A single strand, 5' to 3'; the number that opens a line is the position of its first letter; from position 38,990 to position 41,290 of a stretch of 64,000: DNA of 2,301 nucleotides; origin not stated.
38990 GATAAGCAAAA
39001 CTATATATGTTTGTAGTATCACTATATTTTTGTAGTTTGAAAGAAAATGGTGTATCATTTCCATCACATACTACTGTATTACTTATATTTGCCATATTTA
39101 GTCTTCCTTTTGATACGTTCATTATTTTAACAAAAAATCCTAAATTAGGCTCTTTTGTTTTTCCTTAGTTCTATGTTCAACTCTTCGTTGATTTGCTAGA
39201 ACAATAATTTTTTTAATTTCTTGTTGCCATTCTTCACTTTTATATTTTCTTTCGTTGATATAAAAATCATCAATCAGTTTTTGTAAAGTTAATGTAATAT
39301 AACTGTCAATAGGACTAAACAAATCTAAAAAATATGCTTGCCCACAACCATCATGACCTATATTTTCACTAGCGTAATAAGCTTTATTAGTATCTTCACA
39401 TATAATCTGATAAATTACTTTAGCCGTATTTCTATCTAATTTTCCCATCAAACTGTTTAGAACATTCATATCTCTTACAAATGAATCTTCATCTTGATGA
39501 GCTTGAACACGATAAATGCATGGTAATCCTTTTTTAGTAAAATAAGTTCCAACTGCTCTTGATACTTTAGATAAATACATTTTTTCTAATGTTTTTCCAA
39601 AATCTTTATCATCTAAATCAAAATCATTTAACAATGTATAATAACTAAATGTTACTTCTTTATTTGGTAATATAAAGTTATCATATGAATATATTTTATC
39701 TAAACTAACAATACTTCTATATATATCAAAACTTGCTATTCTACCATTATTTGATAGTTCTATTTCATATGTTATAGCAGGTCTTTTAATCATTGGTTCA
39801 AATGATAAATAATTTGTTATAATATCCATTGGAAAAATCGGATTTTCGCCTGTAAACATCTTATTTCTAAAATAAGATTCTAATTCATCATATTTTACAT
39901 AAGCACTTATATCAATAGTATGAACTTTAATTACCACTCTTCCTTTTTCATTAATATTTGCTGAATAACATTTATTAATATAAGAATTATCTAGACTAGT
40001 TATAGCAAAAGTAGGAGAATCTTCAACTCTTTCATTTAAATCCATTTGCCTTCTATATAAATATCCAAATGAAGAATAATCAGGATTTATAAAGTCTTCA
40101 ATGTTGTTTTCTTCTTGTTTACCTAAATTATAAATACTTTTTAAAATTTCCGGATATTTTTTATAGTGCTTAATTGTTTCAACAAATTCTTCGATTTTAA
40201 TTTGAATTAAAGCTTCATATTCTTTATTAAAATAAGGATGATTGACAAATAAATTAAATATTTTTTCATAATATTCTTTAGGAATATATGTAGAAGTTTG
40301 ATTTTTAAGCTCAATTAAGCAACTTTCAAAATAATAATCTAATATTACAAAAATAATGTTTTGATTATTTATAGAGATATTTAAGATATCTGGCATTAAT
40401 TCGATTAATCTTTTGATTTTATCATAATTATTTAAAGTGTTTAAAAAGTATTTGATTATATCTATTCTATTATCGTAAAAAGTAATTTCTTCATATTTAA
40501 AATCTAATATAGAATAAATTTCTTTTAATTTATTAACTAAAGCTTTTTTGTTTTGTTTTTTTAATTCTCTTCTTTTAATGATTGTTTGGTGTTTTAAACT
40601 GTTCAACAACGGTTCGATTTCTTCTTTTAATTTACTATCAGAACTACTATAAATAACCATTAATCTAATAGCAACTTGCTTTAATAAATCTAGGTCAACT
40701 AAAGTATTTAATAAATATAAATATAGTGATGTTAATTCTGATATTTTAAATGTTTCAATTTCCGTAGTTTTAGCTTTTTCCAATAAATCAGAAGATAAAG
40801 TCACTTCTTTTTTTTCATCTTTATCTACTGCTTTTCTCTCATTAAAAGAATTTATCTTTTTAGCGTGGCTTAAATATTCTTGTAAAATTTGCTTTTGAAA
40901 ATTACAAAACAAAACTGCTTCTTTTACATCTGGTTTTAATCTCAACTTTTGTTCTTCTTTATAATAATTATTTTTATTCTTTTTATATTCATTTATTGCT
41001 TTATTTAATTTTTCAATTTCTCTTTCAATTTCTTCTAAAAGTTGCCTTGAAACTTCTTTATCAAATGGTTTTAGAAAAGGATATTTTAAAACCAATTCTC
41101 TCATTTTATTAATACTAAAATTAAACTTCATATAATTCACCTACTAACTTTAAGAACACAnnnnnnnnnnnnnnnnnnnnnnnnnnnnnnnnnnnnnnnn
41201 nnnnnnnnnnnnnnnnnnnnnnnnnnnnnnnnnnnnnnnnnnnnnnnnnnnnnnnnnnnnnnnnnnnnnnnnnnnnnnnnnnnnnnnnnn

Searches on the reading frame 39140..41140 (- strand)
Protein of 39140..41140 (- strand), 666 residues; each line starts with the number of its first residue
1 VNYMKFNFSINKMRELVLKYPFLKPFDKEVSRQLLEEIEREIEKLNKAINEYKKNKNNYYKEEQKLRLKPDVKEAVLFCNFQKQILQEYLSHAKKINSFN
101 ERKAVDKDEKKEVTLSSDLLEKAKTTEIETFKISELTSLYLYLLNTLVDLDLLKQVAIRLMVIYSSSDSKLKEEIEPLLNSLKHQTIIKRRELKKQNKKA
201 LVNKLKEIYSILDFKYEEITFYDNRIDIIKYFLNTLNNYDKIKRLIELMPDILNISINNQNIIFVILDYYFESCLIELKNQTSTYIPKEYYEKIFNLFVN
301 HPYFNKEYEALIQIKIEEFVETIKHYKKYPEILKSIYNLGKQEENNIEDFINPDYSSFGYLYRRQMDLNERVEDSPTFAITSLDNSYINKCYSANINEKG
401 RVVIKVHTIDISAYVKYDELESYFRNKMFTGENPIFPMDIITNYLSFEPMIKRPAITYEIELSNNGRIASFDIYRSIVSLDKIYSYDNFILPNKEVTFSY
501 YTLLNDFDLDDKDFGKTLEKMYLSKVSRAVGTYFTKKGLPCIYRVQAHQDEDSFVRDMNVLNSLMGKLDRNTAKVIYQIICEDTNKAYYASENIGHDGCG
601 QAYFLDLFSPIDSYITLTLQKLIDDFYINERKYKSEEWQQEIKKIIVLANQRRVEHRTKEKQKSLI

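Call 83: search_protein_families(library=pfam, proteins=[window:39140-41140:-], max_evalue=0.001)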
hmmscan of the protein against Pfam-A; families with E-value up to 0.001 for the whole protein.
window:39140-41140:- (666 aa): 1 family
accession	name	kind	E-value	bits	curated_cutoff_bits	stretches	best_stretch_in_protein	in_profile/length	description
PF00773.25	RNB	-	1.8e-16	60.8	29.3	2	373-488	5-126/326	RNB domain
